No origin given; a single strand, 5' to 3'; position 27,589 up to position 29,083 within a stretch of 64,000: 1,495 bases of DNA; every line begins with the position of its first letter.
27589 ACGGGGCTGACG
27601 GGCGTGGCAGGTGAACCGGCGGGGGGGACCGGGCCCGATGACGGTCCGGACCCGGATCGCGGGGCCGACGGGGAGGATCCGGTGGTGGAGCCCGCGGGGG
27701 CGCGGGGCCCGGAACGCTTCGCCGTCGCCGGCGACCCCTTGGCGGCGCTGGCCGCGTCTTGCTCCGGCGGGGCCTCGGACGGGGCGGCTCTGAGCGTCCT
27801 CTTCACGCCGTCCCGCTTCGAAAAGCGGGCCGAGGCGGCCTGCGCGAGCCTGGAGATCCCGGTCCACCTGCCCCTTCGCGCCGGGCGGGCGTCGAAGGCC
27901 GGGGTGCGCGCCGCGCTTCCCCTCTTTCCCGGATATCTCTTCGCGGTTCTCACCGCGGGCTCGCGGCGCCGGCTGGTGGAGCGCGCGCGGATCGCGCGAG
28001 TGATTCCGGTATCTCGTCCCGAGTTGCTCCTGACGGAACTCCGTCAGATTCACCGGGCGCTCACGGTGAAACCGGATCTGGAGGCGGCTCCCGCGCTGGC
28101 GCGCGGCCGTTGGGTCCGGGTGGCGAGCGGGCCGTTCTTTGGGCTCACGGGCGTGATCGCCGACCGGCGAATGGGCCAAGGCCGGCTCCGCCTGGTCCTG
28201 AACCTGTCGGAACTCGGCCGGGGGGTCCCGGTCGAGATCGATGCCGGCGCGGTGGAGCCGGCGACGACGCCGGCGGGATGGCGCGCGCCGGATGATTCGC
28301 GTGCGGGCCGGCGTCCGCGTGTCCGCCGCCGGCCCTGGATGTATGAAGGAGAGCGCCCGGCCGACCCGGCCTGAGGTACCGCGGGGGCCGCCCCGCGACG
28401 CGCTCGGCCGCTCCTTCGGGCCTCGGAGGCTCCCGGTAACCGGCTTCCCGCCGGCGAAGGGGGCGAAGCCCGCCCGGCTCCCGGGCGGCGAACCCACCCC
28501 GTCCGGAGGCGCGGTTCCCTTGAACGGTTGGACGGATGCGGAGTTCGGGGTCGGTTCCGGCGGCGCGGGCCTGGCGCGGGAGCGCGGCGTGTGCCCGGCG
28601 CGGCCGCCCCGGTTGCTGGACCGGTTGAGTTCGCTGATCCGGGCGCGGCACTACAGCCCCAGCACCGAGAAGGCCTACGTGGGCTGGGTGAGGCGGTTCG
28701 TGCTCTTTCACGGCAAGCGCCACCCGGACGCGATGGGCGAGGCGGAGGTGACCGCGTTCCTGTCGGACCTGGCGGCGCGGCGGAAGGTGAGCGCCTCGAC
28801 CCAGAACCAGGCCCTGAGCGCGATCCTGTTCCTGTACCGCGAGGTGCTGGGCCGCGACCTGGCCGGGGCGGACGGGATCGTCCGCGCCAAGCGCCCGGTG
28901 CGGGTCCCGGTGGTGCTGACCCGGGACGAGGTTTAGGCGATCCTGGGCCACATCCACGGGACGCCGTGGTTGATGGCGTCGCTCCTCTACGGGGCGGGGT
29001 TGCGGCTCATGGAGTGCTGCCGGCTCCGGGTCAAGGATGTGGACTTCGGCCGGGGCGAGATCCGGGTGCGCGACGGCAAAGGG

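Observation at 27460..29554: NusG paralogue gene co-oriented directly upstream of intI and the array, a possible processive antiterminator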

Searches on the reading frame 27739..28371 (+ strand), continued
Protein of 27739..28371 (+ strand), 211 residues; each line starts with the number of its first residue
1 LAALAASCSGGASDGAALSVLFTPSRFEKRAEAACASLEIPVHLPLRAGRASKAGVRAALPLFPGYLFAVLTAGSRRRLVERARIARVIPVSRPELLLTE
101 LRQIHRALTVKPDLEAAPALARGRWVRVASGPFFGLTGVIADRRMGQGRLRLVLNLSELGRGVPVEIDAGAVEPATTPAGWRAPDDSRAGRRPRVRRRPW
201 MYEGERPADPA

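Call 96: search_protein_families(library=pfam, proteins=[L080:8544-9641:+, L080:9699-11465:+, L080:11192-12766:+, L080:12586-13899:+, L069:10541-11254:+, L069:10834-12237:+, L069:12322-14598:+, L069:14718-16673:+], max_evalue=0.0001)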
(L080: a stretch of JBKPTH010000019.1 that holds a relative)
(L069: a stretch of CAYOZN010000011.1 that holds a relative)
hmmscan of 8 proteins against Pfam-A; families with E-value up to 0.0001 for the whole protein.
L080:8544-9641:+ (366 aa): 4 families
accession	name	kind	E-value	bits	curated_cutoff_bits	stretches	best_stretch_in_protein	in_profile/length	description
PF00534.26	Glycos_transf_1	-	1.2e-43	149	26.4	1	193-340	23-171/172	Glycosyl transferases group 1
PF13692.12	Glyco_trans_1_4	-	3.4e-37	128.3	27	1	185-327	4-142/142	Glycosyl transferases group 1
PF20706.3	GT4-conflict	-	3.8e-14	52.9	26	1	185-343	200-373/385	Family 4 Glycosyltransferase in conflict systems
PF13524.12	Glyco_trans_1_2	-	3.4e-10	40.5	25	1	210-349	9-136/144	Glycosyl transferase-like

L080:9699-11465:+ (589 aa): 3 families
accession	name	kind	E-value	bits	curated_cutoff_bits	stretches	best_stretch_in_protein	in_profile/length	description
PF00733.27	Asn_synthase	-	5.4e-59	201.1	21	1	237-564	4-300/354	Asparagine synthase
PF13537.11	GATase_7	-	1.8e-44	151.1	25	1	52-170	2-122/123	Glutamine amidotransferase domain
PF13522.11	GATase_6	-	4.9e-43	146.7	27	1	34-164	1-129/130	Glutamine amidotransferase domain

L080:11192-12766:+ (525 aa): 0 families

L080:12586-13899:+ (438 aa): 5 families
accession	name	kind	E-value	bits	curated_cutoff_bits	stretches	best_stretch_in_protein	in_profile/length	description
PF00534.26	Glycos_transf_1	-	2.9e-31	108.8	26.4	1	256-418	13-172/172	Glycosyl transferases group 1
PF13692.12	Glyco_trans_1_4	-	9e-27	94.5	27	1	260-404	3-142/142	Glycosyl transferases group 1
PF13524.12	Glyco_trans_1_2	-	1.2e-11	45.2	25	1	277-433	6-143/144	Glycosyl transferase-like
PF13439.12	Glyco_transf_4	-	9.8e-08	32.6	28.5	1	100-247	1-168/170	Glycosyltransferase Family 4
PF20706.3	GT4-conflict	-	4.5e-05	23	26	0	349-430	292-383/385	Family 4 Glycosyltransferase in conflict systems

L069:10541-11254:+ (238 aa): 0 families

L069:10834-12237:+ (468 aa): 3 families
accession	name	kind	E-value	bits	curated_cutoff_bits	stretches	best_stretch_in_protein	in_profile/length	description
PF25084.1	LbH_EIF2B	-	6.9e-11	42.5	54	1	384-462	1-78/105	EIF2B subunit epsilon LbH domain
PF00483.29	NTP_transferase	-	2.1e-08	34.5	21.2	1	176-291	18-137/245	Nucleotidyl transferase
PF00132.30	Hexapep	-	4.7e-06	26.5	27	0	407-439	4-36/36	Bacterial transferase hexapeptide (six repeats)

L069:12322-14598:+ (759 aa): 5 families
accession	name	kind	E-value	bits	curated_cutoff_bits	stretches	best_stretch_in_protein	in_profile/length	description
PF13614.12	AAA_31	-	5.1e-11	43.3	27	1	569-693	3-133/177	AAA domain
PF01656.29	CbiA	-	9.9e-08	32.4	25.4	1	572-608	3-39/125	CobQ/CobB/MinD/ParA nucleotide binding domain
PF02706.20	Wzz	-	3.6e-06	27.6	25.5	1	58-139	12-90/91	Chain length determinant protein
PF06564.18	CBP_BcsQ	-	2.8e-05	24.2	21.3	1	575-709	9-146/234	Cellulose biosynthesis protein BcsQ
PF10609.15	ParA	-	6.3e-05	22.9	27.1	0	568-619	4-55/246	NUBPL iron-transfer P-loop NTPase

L069:14718-16673:+ (652 aa): 3 families
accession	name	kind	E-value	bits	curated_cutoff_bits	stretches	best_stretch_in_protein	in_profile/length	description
PF02397.22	Bac_transf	-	1e-62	211.3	27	1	372-559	1-176/179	Bacterial sugar transferase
PF00132.30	Hexapep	-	4e-08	33.1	27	1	271-301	6-36/36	Bacterial transferase hexapeptide (six repeats)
PF25084.1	LbH_EIF2B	-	2.2e-05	24.9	54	1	256-322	11-76/105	EIF2B subunit epsilon LbH domain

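Call 107: search_protein_representatives(alignment_id=A10)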
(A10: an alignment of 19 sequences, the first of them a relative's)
Query: 19 sequences, 252 profile positions. Proteins with E-value up to 0.001 (for the whole library): 11312; up to 1e-10: 4351; up to 1e-30: 194. The best 150 are listed.
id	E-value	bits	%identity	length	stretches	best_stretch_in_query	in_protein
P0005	7.8e-96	336.9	-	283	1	1-252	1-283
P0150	1.7e-91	322.7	-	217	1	13-229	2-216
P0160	2.0e-81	289.7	-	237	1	24-228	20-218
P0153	2.4e-80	286.2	-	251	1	14-249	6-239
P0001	1.6e-78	280.2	-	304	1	14-247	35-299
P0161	2.2e-74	266.6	-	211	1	25-218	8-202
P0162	2.5e-74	266.5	-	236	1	23-221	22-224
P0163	2.3e-72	260.0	-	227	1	39-227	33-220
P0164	2.6e-71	256.6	-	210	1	29-220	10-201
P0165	6.0e-71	255.4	-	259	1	7-221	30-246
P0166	3.3e-70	252.9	-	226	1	41-230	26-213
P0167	1.4e-69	250.9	-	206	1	41-224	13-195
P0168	8.3e-68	245.1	-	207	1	44-242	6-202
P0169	1.2e-66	241.3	-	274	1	29-224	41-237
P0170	6.9e-66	238.8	-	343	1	34-243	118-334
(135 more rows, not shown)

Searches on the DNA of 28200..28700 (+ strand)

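Call 28: search_rna_families(source=window, start=28200, end=28700, threshold=evalue, max_evalue=10, show_alignments=3)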
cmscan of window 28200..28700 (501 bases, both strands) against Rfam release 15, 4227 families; matches with E-value up to 10: 2.
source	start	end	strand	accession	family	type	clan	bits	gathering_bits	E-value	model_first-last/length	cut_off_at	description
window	28574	28589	-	RF02044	CDKN2B-AS_2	Gene; lncRNA;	-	11.2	50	9.9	31-46/46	no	CDKN2B antisense RNA 1 convserved region 2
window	28200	28279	+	RF02886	npcTB_6715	Gene; sRNA;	-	9.6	72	5.5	85-212/212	5'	Mycobacterium sRNA 6715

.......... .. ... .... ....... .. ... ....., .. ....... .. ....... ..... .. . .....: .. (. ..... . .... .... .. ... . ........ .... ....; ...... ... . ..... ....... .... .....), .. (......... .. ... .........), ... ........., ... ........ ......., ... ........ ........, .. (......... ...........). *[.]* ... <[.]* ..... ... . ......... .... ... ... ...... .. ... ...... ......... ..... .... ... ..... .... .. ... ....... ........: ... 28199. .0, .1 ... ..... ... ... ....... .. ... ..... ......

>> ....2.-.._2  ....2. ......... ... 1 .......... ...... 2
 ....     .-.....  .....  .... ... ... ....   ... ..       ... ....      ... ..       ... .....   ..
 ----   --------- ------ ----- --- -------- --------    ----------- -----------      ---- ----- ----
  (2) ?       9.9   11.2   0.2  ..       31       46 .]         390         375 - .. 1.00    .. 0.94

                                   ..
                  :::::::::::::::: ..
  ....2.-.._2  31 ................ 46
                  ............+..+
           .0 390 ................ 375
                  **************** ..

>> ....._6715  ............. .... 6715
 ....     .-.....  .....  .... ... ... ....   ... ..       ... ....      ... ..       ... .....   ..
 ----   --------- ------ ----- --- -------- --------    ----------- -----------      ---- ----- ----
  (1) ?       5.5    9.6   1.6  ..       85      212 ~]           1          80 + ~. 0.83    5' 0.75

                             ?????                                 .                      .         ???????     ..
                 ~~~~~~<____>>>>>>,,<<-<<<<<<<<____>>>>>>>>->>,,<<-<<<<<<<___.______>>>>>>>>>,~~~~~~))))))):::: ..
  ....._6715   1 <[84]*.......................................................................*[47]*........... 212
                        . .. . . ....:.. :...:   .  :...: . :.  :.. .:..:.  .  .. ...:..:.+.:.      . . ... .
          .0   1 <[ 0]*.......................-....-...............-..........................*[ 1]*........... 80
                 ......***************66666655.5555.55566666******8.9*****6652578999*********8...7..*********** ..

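Call 91: build_rna_model(alignment_id=A9, structure=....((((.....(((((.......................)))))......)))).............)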
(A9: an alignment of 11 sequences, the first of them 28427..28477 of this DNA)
Model R1 built from alignment A9 (11 sequences, 69 columns); structure: as given.
model positions 53; base pairs 9; branch points 0; effective number of sequences 10.41; information 1.047 bits per position. Calibrated on 0.2 Mb of random sequence (short: E-values are rough).
structure used (alignment columns):
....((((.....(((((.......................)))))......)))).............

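Call 93: search_with_rna_model(model_id=R1, sources=[window, L001, L002, L003, L004, L005, L007, L009, L011, L012, L013, L014, L015, L016, L017, L018, L019, L020, L021, L022, L023, L024, L025, L026, L027, L028, L029, L030, L031, L032, L033, L034, L035, L036, L037, L038, L039, L040, L041, L042, L043, L044, L045, L046, L047, L048, L049, L050, L051, L052, L053, L054, L055, L056, L057, L058, L059, L060, L061, L062, L063, L064, L065, L066, L067, L068, L069, L070, L071, L072, L073, L074, L075, L076, L077, L078, L079, L080, L081, L082, L083, L084, L085, L086, L087, L088, L089, L090, L099, L104, L106, L111, L112, L113, L114], max_evalue=1)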
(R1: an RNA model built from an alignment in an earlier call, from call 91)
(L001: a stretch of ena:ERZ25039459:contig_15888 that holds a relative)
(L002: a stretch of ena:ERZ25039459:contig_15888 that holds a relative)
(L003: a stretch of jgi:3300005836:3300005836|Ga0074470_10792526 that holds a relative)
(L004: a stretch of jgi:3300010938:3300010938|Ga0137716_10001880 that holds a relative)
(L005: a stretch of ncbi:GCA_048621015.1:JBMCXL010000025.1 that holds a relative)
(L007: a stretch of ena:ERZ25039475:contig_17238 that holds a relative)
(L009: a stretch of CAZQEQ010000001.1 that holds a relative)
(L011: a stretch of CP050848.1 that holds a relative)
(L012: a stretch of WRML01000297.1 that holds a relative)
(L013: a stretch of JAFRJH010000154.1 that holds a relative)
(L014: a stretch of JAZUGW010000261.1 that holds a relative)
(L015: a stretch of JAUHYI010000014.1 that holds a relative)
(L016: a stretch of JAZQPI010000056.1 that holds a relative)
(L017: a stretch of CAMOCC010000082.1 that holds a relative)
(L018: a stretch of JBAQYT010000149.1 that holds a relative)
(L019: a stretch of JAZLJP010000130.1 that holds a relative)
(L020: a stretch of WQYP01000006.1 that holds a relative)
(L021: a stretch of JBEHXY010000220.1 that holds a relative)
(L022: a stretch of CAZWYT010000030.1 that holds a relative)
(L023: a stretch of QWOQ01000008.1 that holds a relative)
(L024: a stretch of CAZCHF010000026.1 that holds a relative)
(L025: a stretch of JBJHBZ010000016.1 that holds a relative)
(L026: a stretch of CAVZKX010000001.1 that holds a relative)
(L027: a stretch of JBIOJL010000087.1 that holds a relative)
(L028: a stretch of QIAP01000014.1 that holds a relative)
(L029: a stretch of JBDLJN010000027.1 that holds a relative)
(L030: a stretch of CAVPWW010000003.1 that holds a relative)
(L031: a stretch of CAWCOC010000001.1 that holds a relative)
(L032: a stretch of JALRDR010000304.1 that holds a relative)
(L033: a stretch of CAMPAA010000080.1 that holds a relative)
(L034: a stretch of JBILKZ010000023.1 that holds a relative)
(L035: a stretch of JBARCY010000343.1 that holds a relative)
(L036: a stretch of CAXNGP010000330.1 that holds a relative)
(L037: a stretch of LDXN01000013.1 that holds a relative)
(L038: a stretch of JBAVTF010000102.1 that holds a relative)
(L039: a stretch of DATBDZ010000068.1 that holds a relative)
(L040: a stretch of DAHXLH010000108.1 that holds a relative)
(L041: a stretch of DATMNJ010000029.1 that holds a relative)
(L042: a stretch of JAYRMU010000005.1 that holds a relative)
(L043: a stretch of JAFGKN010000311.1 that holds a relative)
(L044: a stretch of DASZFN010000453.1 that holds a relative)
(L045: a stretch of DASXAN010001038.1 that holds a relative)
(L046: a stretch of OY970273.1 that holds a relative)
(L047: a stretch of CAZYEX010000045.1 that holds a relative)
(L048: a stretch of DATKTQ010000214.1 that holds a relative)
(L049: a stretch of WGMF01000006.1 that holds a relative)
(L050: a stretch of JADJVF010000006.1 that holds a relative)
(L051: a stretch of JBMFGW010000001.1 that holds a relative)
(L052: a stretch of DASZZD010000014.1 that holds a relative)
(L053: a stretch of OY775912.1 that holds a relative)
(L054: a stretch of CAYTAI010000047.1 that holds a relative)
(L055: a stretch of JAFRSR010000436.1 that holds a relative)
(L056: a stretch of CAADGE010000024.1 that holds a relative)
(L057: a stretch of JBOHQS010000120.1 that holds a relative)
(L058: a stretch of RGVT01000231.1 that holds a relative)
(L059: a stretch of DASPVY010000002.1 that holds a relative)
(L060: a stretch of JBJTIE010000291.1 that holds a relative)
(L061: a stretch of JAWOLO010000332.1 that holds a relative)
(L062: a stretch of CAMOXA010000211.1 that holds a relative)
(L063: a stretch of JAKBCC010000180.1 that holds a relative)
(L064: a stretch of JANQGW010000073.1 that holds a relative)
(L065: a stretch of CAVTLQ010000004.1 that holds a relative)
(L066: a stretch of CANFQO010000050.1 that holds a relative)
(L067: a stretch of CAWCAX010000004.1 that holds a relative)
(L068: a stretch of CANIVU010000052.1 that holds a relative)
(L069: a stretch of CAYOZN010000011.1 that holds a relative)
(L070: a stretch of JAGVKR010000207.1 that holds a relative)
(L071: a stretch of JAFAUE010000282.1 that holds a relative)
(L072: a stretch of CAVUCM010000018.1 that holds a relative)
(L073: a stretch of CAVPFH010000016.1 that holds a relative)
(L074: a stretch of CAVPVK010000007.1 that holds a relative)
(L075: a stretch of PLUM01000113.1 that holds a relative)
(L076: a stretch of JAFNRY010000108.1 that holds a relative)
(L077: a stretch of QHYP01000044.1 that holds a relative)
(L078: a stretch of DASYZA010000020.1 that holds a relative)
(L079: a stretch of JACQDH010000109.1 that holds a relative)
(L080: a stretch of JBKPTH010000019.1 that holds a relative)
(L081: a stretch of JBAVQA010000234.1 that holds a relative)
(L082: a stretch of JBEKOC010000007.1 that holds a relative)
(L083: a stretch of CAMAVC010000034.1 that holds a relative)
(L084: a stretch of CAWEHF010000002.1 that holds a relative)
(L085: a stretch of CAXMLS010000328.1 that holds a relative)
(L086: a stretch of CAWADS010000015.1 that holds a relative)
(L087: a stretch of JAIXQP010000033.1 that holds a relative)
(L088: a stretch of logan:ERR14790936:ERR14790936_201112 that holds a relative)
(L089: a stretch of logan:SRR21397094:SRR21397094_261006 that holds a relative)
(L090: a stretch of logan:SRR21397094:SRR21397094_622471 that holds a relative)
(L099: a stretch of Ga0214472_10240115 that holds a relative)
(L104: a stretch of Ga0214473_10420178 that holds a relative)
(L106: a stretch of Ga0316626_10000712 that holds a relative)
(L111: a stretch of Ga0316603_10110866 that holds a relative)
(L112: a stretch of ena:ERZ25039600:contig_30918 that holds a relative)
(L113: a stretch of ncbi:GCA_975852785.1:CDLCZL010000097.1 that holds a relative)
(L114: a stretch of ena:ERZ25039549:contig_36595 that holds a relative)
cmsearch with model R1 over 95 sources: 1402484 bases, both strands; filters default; matches with E-value up to 1: 31.
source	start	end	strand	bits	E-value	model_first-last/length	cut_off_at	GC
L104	998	1050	-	67.7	8.9e-17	1-53/53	no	0.74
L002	10948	11001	+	64.5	8.1e-16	1-53/53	no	0.76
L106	969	1021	-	60.5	1.3e-14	1-53/53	no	0.79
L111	862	914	+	60.5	1.3e-14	1-53/53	no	0.79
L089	1137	1190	+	60.1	1.7e-14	1-53/53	no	0.76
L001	10877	10927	+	59.2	3.1e-14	1-53/53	no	0.78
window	28427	28477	+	57.6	9.1e-14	1-53/53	no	0.78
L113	7866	7933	+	55.7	3.4e-13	1-53/53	no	0.68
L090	1278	1329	+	55.3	4.3e-13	1-53/53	no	0.75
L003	10672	10722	+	53.8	1.3e-12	1-53/53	no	0.67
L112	7884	7952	+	52.9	2.4e-12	1-53/53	no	0.68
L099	1286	1337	+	52.5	3.1e-12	1-53/53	no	0.69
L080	8434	8533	+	26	0.00022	1-53/53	no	0.74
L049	6215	6252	+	17.1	0.098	1-53/53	no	0.66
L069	10521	10601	+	16.2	0.18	1-53/53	no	0.57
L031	9936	9972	+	16.2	0.19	1-53/53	no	0.57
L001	9143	9189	-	16.2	0.19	1-53/53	no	0.66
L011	8918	8939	+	16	0.21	10-36/53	no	0.82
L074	12990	13024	-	15.8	0.24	1-53/53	no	0.74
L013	17081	17136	-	15.6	0.28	1-53/53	no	0.75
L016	2964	2990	+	15.3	0.35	7-38/53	no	0.63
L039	6652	6690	+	15.3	0.35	1-53/53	no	0.59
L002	2577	2647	-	14.8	0.5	1-53/53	no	0.76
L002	2276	2338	+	14.6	0.54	1-53/53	no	0.78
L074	18291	18325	+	14.5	0.58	13-36/53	no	0.71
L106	4394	4432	+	14.5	0.61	1-53/53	no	0.74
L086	7731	7759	-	14.4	0.66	14-34/53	no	0.72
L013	17119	17140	+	14.1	0.77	14-33/53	no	0.77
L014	7757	7795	+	14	0.86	1-53/53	no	0.74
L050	8811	8866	+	13.8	0.93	1-53/53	no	0.79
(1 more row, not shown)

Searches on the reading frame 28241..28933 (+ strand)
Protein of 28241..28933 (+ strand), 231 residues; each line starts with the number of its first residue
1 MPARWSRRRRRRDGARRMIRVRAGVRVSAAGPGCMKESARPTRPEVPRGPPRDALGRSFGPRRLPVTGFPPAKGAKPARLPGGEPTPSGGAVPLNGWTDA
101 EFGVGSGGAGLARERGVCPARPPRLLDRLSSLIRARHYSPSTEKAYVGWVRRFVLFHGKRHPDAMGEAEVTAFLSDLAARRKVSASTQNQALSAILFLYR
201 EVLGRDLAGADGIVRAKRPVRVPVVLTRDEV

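Call 6: search_protein_families(library=pfam, proteins=[window:28241-28933:+], max_evalue=0.1)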
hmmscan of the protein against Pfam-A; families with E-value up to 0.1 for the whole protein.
window:28241-28933:+ (231 aa): 2 families
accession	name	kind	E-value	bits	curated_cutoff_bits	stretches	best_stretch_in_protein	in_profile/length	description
PF13495.12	Phage_int_SAM_4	-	7.3e-31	106.9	27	1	125-207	1-83/85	Phage integrase, N-terminal SAM-like domain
PF02899.23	Phage_int_SAM_1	-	3.4e-06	27.7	22.3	1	130-200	6-77/83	Phage integrase, N-terminal SAM-like domain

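Call 7: search_protein_families(library=ncbifam, proteins=[window:28241-28933:+], max_evalue=0.1)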
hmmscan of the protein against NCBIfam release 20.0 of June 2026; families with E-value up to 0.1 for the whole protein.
window:28241-28933:+ (231 aa): 6 families
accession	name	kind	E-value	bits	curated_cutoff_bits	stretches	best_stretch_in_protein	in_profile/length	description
TIGR02249.1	integrase_gron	subfamily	3.2e-37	128.6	265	1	125-231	1-107/315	integron integrase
NF011946.0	PRK15417.1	equivalog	2.8e-32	112.2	435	1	118-231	9-122/337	integron integrase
NF040815.2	recomb_XerA_Arch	equivalog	8.3e-06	25.6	220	1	133-231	7-102/263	site-specific tyrosine recombinase/integron integrase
TIGR02225.1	recomb_XerD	equivalog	0.00033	20.1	329.6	1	131-231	6-109/290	site-specific tyrosine recombinase XerD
TIGR02224.1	recomb_XerC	equivalog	0.0017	17.8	335.15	1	130-230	5-111/295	tyrosine recombinase XerC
NF001399.0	PRK00283.1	subfamily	0.018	14.3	279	1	136-231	20-119/300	tyrosine recombinase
